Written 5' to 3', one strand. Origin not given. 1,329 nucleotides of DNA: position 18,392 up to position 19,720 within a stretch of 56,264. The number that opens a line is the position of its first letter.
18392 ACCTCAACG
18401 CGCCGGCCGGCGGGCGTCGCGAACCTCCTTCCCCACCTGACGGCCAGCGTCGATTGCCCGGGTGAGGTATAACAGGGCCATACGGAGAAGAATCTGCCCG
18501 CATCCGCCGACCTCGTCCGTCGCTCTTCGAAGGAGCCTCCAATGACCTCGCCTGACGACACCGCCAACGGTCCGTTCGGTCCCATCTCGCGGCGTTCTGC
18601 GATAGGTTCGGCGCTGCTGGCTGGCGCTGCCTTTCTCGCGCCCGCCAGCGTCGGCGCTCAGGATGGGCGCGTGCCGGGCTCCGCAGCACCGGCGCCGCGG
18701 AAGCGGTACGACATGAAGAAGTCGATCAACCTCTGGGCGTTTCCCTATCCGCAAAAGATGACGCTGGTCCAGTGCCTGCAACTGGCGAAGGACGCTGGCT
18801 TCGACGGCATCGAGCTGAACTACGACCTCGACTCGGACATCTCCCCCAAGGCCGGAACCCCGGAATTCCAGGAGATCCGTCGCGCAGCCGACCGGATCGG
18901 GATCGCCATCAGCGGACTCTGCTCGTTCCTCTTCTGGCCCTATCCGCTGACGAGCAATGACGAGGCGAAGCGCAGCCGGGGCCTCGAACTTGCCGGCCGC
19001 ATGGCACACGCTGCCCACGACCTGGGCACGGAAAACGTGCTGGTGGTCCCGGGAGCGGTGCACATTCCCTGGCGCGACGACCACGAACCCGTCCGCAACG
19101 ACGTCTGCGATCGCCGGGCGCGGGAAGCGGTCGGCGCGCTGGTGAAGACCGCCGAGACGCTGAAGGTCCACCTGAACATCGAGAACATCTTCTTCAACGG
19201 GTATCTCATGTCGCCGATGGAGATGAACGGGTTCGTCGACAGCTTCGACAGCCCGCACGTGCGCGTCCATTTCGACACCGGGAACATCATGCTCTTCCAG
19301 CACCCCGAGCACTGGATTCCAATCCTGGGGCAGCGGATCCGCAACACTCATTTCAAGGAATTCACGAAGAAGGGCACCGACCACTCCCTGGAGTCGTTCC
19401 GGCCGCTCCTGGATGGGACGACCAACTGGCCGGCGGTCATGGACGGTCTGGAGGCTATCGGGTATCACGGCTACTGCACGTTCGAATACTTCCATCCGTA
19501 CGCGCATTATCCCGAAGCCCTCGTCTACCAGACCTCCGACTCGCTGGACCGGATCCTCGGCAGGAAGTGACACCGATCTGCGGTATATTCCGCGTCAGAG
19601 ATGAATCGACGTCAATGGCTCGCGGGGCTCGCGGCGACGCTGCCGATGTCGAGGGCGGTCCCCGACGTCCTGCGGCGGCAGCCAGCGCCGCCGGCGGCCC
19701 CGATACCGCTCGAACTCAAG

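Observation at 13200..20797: Cluster of exported enzymes that together would form a periplasmic oxidative (non-phosphorylative) sugar-acid pathway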

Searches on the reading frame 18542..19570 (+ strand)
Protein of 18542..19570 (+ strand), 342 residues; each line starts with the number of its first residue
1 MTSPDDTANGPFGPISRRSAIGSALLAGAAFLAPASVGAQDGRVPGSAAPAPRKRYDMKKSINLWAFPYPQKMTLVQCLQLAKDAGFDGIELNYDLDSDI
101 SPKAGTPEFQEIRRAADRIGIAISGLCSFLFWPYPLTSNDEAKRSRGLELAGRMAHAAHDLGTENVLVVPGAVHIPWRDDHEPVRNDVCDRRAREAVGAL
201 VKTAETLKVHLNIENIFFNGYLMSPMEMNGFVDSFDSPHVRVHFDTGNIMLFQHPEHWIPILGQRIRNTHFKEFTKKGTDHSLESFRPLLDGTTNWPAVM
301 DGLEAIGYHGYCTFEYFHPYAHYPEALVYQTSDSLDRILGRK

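Call 3: search_protein_families(library=pfam, proteins=[window:18542-19570:+], max_evalue=0.001)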
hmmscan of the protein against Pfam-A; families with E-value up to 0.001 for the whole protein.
window:18542-19570:+ (342 aa): 1 family
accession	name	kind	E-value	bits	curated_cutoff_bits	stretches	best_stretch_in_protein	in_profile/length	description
PF01261.30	AP_endonuc_2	-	7.1e-43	147.5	31.1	1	79-326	1-237/249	Xylose isomerase-like TIM barrel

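Call 4: search_protein_families(library=ncbifam, proteins=[window:18542-19570:+], max_evalue=0.001)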
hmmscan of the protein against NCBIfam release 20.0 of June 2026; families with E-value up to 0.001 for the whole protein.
window:18542-19570:+ (342 aa): 5 families
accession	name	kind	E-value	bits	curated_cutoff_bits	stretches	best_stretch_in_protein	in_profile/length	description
NF009689.0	PRK13210.1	subfamily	4.3e-18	65.5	200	1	60-336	4-276/286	L-ribulose-5-phosphate 3-epimerase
NF009688.0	PRK13209.1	subfamily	1.8e-12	46.9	317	1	70-322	18-260/286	L-ribulose-5-phosphate 3-epimerase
TIGR00542.1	hxl6Piso_put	equivalog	1e-10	41.4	272.15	1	70-327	13-260/279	L-ribulose-5-phosphate 3-epimerase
NF051856.1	PsicseEpim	equivalog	3.8e-10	40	300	1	79-317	22-246/287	D-psicose 3-epimerase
NF007360.0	PRK09856.1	equivalog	6.3e-07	29.2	305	1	71-330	11-262/276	fructoselysine 3-epimerase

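Call 22: search_solved_structures(query=window:18542-19570:+, show_alignments=1, max_evalue=0.01)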
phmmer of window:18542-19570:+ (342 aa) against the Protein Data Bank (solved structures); distinct sequences matched with E-value up to 0.01: 11.
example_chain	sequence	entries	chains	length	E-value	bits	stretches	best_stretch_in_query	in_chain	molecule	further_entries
3cqh_A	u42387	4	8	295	6e-10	41.9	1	70-333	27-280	L-ribulose-5-phosphate 3-epimerase ulaE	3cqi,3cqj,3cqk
3vyl_A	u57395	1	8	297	2.1e-09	40.1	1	74-318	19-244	L-ribulose 3-epimerase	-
4pgl_A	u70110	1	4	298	1.2e-07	34.3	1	86-317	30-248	D-tagatose 3-epimerase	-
4pfh_A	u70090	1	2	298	5.9e-07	32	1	85-317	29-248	D-tagatose 3-epimerase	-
4q7i_A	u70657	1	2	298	6.6e-07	31.9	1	107-317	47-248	D-tagatose 3-epimerase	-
2ou4_A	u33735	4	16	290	1.6e-06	30.6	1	107-317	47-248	D-tagatose 3-epimerase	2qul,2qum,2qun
4xsl_A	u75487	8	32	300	2.9e-06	29.8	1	107-317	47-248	D-tagatose 3-epimerase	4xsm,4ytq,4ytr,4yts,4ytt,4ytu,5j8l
3wqo_A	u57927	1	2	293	7.9e-05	25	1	80-315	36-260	Uncharacterized protein MJ1311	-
8xix_A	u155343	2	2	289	0.00015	24.1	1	130-317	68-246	D-tagatose 3-epimerase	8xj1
8xiv_A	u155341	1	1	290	0.00015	24.1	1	130-317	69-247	D-tagatose 3-epimerase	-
7x7w_A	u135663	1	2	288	0.00038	22.8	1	82-317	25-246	D-PSICOSE 3-EPIMERASE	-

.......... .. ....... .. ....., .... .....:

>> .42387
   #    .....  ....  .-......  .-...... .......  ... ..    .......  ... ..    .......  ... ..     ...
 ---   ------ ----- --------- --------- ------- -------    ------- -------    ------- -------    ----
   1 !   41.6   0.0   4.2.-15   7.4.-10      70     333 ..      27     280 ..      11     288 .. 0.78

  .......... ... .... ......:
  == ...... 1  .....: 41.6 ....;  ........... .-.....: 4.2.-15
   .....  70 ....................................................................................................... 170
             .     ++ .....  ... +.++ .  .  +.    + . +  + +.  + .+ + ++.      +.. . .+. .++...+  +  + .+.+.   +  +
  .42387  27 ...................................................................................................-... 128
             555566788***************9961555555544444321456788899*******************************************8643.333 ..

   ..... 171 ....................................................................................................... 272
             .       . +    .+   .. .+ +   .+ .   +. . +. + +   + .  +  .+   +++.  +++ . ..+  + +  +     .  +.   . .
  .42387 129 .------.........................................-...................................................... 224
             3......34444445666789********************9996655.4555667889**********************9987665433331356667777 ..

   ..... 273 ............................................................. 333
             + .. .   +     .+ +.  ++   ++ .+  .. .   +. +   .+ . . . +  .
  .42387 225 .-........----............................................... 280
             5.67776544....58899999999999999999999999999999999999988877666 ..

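Call 41: find_homologous_proteins(query=window:18542-19570:+, max_evalue=1e-20)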
Query window:18542-19570:+ (342 aa): 5170 proteins with E <= 1e-20 among 8000 candidates; the best 120 are listed.
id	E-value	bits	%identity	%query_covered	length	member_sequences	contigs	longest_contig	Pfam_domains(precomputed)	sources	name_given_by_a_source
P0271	7.9e-222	754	93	100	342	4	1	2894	PF01261.31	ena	-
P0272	4.4e-218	741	92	100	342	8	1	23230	PF01261.31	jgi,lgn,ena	-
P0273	4.0e-217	738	92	100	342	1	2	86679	PF01261.31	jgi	jgi:hexulose-6-phosphate isomerase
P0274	3.4e-210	715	90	100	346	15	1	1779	PF01261.31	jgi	jgi:L-ribulose-5-phosphate 3-epimerase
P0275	8.4e-210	714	89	100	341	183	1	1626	PF01261.31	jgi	-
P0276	3.8e-208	709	88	100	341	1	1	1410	PF01261.31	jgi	jgi:L-ribulose-5-phosphate 3-epimerase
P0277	2.0e-204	696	87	100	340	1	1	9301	PF01261.31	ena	-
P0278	1.5e-202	690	86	100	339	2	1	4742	PF01261.31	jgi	jgi:hexulose-6-phosphate isomerase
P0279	2.1e-202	690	85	100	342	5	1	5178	PF01261.31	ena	-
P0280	1.2e-201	687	87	100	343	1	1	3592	PF01261.31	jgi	jgi:L-ribulose-5-phosphate 3-epimerase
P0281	1.6e-201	687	86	100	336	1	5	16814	PF01261.31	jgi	jgi:hexulose-6-phosphate isomerase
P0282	1.7e-201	687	86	100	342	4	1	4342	PF01261.31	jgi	jgi:hexulose-6-phosphate isomerase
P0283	5.5e-201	685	86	100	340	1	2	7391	PF01261.31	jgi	jgi:hexulose-6-phosphate isomerase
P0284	7.0e-201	685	85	100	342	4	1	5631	PF01261.31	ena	-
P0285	7.6e-201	685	86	99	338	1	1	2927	PF01261.31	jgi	jgi:L-ribulose-5-phosphate 3-epimerase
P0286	9.1e-201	684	86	100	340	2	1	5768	PF01261.31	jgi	jgi:L-ribulose-5-phosphate 3-epimerase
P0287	9.8e-201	684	86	100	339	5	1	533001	PF01261.31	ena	-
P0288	2.9e-200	683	85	100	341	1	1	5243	PF01261.31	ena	-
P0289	3.2e-200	683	87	99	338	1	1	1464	PF01261.31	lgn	-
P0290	4.1e-200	682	84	100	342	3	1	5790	PF01261.31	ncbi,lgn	-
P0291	4.4e-200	682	86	99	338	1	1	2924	PF01261.31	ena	-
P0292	1.0e-199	681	85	99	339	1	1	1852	PF01261.31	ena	-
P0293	1.3e-199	680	86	100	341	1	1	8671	PF01261.31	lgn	-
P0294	1.4e-199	680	86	99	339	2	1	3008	PF01261.31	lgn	-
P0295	2.1e-199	680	85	100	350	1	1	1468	PF01261.31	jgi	jgi:L-ribulose-5-phosphate 3-epimerase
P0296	3.7e-199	679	85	100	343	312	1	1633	PF01261.31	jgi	jgi:sugar phosphate isomerase/epimerase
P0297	5.1e-199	679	84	99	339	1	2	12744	PF01261.31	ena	-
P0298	6.3e-199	678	85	99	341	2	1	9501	PF01261.31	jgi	jgi:L-ribulose-5-phosphate 3-epimerase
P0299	1.5e-198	677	84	100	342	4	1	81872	PF01261.31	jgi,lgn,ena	-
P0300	2.5e-198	676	86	100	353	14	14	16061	PF01261.31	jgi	jgi:hexulose-6-phosphate isomerase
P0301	2.9e-198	676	85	100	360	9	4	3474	PF01261.31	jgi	jgi:hexulose-6-phosphate isomerase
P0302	3.8e-198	676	85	100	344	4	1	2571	PF01261.31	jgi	jgi:hexulose-6-phosphate isomerase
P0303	3.5e-197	673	86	98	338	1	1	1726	PF01261.31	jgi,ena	jgi:hexulose-6-phosphate isomerase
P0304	3.6e-197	673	84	100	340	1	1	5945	PF01261.31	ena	-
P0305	8.0e-197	671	84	99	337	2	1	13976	PF01261.31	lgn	-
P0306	9.2e-197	671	83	100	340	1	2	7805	PF01261.31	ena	-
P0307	2.4e-196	670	83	99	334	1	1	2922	PF01261.31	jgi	jgi:sugar phosphate isomerase/epimerase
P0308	2.9e-196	670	85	98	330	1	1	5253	PF01261.31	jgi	jgi:L-ribulose-5-phosphate 3-epimerase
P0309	1.7e-195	667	84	99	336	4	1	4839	PF01261.31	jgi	jgi:L-ribulose-5-phosphate 3-epimerase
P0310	6.6e-195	665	85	99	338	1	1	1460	PF01261.31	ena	-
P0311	8.0e-195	665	84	99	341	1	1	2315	PF01261.31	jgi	-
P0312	1.3e-194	664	80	100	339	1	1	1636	PF01261.31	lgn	-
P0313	1.4e-194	664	83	99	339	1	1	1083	PF01261.31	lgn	-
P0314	1.6e-194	664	83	99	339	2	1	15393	PF01261.31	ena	-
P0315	1.9e-194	664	84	97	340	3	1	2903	PF01261.31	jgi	jgi:L-ribulose-5-phosphate 3-epimerase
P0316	2.7e-194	663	84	99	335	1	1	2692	PF01261.31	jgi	jgi:hexulose-6-phosphate isomerase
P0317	3.2e-194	663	84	98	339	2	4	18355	PF01261.31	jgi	jgi:L-ribulose-5-phosphate 3-epimerase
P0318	3.3e-194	663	82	99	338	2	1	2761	PF01261.31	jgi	jgi:sugar phosphate isomerase/epimerase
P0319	3.6e-194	663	85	99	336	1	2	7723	PF01261.31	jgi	jgi:hexulose-6-phosphate isomerase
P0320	3.7e-194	663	83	100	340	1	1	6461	PF01261.31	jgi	jgi:L-ribulose-5-phosphate 3-epimerase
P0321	4.6e-194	662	84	99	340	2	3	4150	PF01261.31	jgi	jgi:L-ribulose-5-phosphate 3-epimerase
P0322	4.6e-194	662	82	99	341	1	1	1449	PF01261.31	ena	-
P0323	6.9e-194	662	82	99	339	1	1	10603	PF01261.31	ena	-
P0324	1.2e-193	661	83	100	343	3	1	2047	PF01261.31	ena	-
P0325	1.3e-193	661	82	99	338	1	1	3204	PF01261.31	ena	-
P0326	1.6e-193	661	84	99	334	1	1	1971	PF01261.31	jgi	jgi:sugar phosphate isomerase/epimerase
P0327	2.5e-193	660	83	100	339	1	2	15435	PF01261.31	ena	-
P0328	3.0e-193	660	84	98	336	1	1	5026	PF01261.31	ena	-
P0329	4.9e-193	659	83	99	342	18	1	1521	PF01261.31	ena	-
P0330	5.7e-193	659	83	98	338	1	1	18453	PF01261.31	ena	-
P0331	6.1e-193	659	82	100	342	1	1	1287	PF01261.31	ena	-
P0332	6.6e-193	659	83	100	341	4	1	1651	PF01261.31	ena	-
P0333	1.2e-192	658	82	100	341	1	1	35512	PF01261.31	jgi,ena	-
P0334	1.5e-192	657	83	100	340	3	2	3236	PF01261.31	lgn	-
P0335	1.6e-192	657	81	99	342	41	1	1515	PF01261.31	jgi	jgi:L-ribulose-5-phosphate 3-epimerase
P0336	1.9e-192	657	87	93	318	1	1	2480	PF01261.31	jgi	jgi:hexulose-6-phosphate isomerase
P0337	2.1e-192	657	82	99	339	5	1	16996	PF01261.31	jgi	jgi:hexulose-6-phosphate isomerase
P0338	2.2e-192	657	82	100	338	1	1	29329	PF01261.31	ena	-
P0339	4.4e-192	656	83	100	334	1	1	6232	PF01261.31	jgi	jgi:hexulose-6-phosphate isomerase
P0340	1.7e-191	654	83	99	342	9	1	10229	PF01261.31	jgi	-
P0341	1.4e-190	651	81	99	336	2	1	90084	PF01261.31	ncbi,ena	-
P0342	1.2e-189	648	84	96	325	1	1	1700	PF01261.31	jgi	jgi:hexulose-6-phosphate isomerase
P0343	3.2e-188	643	81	100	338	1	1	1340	PF01261.31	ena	-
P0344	3.1e-187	640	85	93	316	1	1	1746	PF01261.31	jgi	jgi:L-ribulose-5-phosphate 3-epimerase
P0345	3.5e-186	636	78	100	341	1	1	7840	PF01261.31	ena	-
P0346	1.2e-185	635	78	100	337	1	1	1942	PF01261.31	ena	-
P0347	2.5e-185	634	80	100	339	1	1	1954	PF01261.31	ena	-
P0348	3.8e-183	626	80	100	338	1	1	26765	PF01261.31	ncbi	-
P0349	4.3e-182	623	78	100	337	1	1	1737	PF01261.31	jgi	jgi:L-ribulose-5-phosphate 3-epimerase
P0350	4.0e-181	620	79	99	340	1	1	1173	PF01261.31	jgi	jgi:L-ribulose-5-phosphate 3-epimerase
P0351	5.3e-180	616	76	99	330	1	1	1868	PF01261.31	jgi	jgi:hexulose-6-phosphate isomerase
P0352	2.1e-179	614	78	97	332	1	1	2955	PF01261.31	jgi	jgi:L-ribulose-5-phosphate 3-epimerase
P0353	7.1e-179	612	87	85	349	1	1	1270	PF01261.31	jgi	jgi:L-ribulose-5-phosphate 3-epimerase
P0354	3.2e-177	607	84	87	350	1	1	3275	PF01261.31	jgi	jgi:hexulose-6-phosphate isomerase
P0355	4.5e-177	606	90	83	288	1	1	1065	PF01261.31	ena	-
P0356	8.0e-177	606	84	85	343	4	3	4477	PF01261.31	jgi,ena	-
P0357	1.9e-176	604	79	96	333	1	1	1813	PF01261.31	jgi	jgi:hexulose-6-phosphate isomerase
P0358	2.5e-176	604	78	96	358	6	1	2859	PF01261.31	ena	-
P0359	5.3e-176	603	81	94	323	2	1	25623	PF01261.31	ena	-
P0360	7.9e-176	602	89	83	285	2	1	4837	PF01261.31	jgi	jgi:hexulose-6-phosphate isomerase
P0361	1.4e-175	601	77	96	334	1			PF01261.31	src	-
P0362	2.0e-175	601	76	99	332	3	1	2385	PF01261.31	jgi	jgi:L-ribulose-5-phosphate 3-epimerase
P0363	3.8e-175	600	77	96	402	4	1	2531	PF01261.31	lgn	-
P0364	4.7e-175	600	81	88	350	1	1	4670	PF01261.31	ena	-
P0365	4.8e-175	600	79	96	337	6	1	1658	PF01261.31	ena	-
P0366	1.0e-174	599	89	83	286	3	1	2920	PF01261.31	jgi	jgi:hexulose-6-phosphate isomerase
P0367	3.0e-174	597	77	96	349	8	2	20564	PF01261.31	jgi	jgi:L-ribulose-5-phosphate 3-epimerase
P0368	4.1e-174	597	77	99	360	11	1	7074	PF01261.31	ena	-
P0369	5.8e-174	596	76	98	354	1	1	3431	PF01261.31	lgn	-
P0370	7.2e-174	596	77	99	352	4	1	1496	PF01261.31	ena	-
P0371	1.2e-173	595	74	99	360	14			PF01261.31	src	-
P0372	1.3e-173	595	76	98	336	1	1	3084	PF01261.31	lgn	-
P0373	1.4e-173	595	73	99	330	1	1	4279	PF01261.31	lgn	-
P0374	1.6e-173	595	76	96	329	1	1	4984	PF01261.31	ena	-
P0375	3.2e-173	594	76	99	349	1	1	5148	PF01261.31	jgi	jgi:L-ribulose-5-phosphate 3-epimerase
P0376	3.4e-173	594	76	98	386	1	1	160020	PF01261.31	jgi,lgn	jgi:hexulose-6-phosphate isomerase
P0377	4.2e-173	593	78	96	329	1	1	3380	PF01261.31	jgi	jgi:L-ribulose-5-phosphate 3-epimerase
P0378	4.4e-173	593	76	98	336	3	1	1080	PF01261.31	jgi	-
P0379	4.5e-173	593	74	99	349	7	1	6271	PF01261.31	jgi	jgi:hexulose-6-phosphate isomerase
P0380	4.6e-173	593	83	85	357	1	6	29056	PF01261.31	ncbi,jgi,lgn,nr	ncbi:MAG: sugar phosphate isomerase/epimerase [Verrucomicrobia bacterium]|nr:sugar phosphate isomera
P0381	6.2e-173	593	76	98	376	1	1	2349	PF01261.31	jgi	jgi:L-ribulose-5-phosphate 3-epimerase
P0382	8.9e-173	592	77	96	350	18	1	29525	PF01261.31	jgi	jgi:hexulose-6-phosphate isomerase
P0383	1.1e-172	592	79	87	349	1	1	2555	PF01261.31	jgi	-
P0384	1.3e-172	592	75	99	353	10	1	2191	PF01261.31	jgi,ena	-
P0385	1.5e-172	592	79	87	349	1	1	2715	PF01261.31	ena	-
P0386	2.1e-172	591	74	99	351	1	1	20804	PF01261.31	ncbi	-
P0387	3.1e-172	591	75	99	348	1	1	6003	PF01261.31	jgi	-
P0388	3.2e-172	590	75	99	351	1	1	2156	PF01261.31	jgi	-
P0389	3.2e-172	590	78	96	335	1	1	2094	PF01261.31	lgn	-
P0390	3.5e-172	590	75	99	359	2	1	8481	PF01261.31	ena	-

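Call 43: find_encoding_contigs(protein=P0287, flank=8000, max_places=2)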
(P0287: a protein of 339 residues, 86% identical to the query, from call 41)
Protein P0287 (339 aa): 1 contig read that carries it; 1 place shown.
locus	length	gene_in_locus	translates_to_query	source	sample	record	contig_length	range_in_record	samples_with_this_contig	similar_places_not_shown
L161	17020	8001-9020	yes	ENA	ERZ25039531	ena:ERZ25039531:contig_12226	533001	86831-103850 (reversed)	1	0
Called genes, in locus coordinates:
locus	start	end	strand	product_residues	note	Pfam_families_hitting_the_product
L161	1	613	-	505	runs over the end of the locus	-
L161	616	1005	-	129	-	PF03965:Penicillinase_R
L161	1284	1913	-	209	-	-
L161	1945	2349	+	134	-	PF22807:TrAA12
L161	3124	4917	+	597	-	PF23500:DUF7133, PF02985:HEAT (faint), PF13646:HEAT_2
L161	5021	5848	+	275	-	PF00034:Cytochrom_C (faint), PF13442:Cytochrome_CBB3 (faint)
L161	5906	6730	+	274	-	PF01261:AP_endonuc_2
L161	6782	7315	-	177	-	PF06841:Phage_T4_gp19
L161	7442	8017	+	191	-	PF00144:Beta-lactamase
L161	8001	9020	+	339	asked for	PF01261:AP_endonuc_2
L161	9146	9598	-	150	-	PF12728:HTH_17, PF03459:TOBE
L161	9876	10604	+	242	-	PF13531:SBP_bac_11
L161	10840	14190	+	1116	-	PF13620:CarboxypepD_reg, PF25183:OMP_b-brl_4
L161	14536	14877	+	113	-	PF04519:Bactofilin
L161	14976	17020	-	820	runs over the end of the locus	PF12704:MacB_PCD, PF02687:FtsX, PF12704:MacB_PCD, PF02687:FtsX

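Call 44: find_encoding_contigs(protein=P0341, flank=8000, max_places=2)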
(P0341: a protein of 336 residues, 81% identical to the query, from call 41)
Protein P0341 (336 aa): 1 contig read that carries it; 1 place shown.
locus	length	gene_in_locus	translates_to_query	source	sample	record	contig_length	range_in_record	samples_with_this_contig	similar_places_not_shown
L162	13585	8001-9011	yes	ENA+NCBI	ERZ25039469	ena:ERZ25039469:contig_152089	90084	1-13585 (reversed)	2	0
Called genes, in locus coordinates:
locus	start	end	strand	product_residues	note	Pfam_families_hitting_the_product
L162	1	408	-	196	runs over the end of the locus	-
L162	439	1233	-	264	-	PF02585:PIG-L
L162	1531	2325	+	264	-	PF12146:Hydrolase_4, PF12697:Abhydrolase_6, PF20408:Abhydrolase_11 (weak)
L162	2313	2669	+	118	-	PF01738:DLH (weak)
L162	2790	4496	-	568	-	PF00089:Trypsin, PF13365:Trypsin_2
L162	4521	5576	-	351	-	PF01266:DAO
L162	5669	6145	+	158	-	-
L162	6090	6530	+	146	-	-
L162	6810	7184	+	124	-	PF07995:GSDH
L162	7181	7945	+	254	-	PF07995:GSDH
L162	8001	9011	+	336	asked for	PF01261:AP_endonuc_2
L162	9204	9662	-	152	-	-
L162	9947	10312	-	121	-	PF01740:STAS, PF13466:STAS_2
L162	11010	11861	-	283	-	-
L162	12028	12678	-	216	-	-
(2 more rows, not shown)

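Call 45: find_encoding_contigs(protein=P0380, flank=8000, max_places=2)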
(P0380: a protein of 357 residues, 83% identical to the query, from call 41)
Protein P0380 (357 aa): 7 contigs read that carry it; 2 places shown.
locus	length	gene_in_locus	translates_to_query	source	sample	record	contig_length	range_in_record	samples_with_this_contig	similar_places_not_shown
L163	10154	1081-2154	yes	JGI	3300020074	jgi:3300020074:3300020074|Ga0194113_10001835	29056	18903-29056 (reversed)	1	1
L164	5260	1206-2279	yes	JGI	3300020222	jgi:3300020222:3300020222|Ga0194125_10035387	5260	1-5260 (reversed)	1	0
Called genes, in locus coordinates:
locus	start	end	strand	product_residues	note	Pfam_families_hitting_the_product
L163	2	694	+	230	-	?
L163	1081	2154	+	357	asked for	PF01261:AP_endonuc_2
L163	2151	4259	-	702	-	PF22745:Nlig-Ia, PF01653:DNA_ligase_aden, PF14520:HHH_5 (faint), PF03120:OB_DNA_ligase, PF03119:DNA_ligase_ZBD (weak), PF12826:HHH_2, PF00533:BRCT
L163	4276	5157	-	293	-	PF02621:VitK2_biosynth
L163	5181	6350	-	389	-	PF04055:Radical_SAM, PF19288:CofH_C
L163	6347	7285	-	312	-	PF01040:UbiA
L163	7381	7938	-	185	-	PF02441:Flavoprotein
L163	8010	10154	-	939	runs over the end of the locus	PF12804:NTP_transf_3, PF00288:GHMP_kinases_N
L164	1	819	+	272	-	?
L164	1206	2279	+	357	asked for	PF01261:AP_endonuc_2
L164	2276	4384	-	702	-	PF22745:Nlig-Ia, PF01653:DNA_ligase_aden, PF14520:HHH_5 (faint), PF03120:OB_DNA_ligase, PF03119:DNA_ligase_ZBD (weak), PF12826:HHH_2, PF00533:BRCT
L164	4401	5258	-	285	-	?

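Call 101: predict_structure(alignment_id=A3)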
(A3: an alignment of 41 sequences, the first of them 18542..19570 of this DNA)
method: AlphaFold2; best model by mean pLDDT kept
length: 342 residues; sequences in the alignment: 41
mean_pLDDT: 69.5   pTM: 0.71
mean pLDDT of the five models: 69.5, 64.5, 58.8, 57.7, 46.2
residues with pLDDT >= 90: 54; 70-90: 153; 50-70: 51; < 50: 84
segments of 3 or more residues with pLDDT < 50: 1-52, 96-100, 249-251, 275-291
pLDDT, mean of each block of 10 residues (from residue 1): 31 33 28 32 37 72 78 86 93 57 67 88 64 70 82 79 75 54 76 88 91 67 81 92 72 76 88 54 42 76 92 73 80 86 77
secondary structure, 60 per line:
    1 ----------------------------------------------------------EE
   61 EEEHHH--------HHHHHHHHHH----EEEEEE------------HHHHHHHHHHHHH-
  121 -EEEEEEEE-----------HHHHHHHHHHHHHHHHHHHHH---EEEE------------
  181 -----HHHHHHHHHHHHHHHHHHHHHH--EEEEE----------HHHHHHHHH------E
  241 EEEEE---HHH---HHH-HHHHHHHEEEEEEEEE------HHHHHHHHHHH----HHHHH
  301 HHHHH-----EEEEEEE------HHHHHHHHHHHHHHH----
elements in order: E59-63 H75-84 E89-94 H107-119 E122-129 H141-161 E165-168 H186-207 E210-214 H225-233 E240-245 H259-265 E266-274 H281-291 H296-305 E311-317 H324-338

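Call 103: fold_search(model_id=the predicted structure, library=pdb)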
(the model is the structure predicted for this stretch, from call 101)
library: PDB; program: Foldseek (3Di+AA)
matches with E <= 10: 1709; with E <= 0.001: 427
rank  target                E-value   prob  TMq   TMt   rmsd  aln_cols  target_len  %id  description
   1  8xiv                  1.2e-14  1.00  0.63  0.73   4.1       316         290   16  Production of D-psicose (released 2024-12-25)
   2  4pfh_B                1.7e-14  1.00  0.63  0.73   4.2       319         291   18  Crystal structure of engineered D-tagatose 3-epimerase PcDTE-IDF8 (released 2014-10-22)
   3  4pgl_A                2.0e-14  1.00  0.63  0.71   4.4       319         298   18  Crystal structure of engineered D-tagatose 3-epimerase PcDTE-ILS6 (released 2014-10-22)
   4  4pfh_A                2.4e-14  1.00  0.64  0.72   4.5       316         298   18  Crystal structure of engineered D-tagatose 3-epimerase PcDTE-IDF8 (released 2014-10-22)
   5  4pgl_B                2.9e-14  1.00  0.62  0.73   4.5       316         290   17  Crystal structure of engineered D-tagatose 3-epimerase PcDTE-ILS6 (released 2014-10-22)
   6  4ytr_B                3.4e-14  1.00  0.63  0.71   4.3       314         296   18  Crystal structure of D-tagatose 3-epimerase C66S from Pseudomonas cichorii in complex with 1-deoxy L-tagatose (released 2016-03-23)
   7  4xsl_A                4.0e-14  1.00  0.62  0.72   4.6       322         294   17  Crystal strcutre of D-tagatose 3-epimerase C66S from Pseudomonas cichorii in complex with glycerol (released 2016-01-27)
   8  3cqi_A                5.3e-14  1.00  0.68  0.82   3.7       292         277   20  Crystal Structure of L-xylulose-5-phosphate 3-epimerase UlaE (form B) complex with sulfate (released 2008-11-25)
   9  8yec_A                5.6e-14  1.00  0.64  0.73   4.3       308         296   16  Crystal structure of L-ribulose 3-epimerase in complex with D-allulose (released 2025-02-12)
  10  8yec_C                6.0e-14  1.00  0.63  0.72   4.4       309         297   17  Crystal structure of L-ribulose 3-epimerase in complex with D-allulose (released 2025-02-12)
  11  8xix                  6.0e-14  1.00  0.60  0.70   5.2       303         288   18  KeDt3e within Co (released 2024-12-25)
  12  8yeb_A                6.3e-14  1.00  0.63  0.73   4.1       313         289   16  Crystal structure of L-ribulose 3-epimerase from Arthrobacter globiformis M30 (released 2025-02-12)
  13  4q7i_A                8.4e-14  1.00  0.62  0.71   4.6       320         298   18  Crystal structure of engineered thermostable D-tagatose 3-epimerase PcDTE-Var8 (released 2014-10-22)
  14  3cqj_B                9.3e-14  1.00  0.64  0.78   4.3       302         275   20  Crystal Structure of L-xylulose-5-phosphate 3-epimerase UlaE (form B) complex with Zn2+ (released 2008-11-25)
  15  4xsl_D                9.3e-14  1.00  0.62  0.71   4.5       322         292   16  Crystal strcutre of D-tagatose 3-epimerase C66S from Pseudomonas cichorii in complex with glycerol (released 2016-01-27)
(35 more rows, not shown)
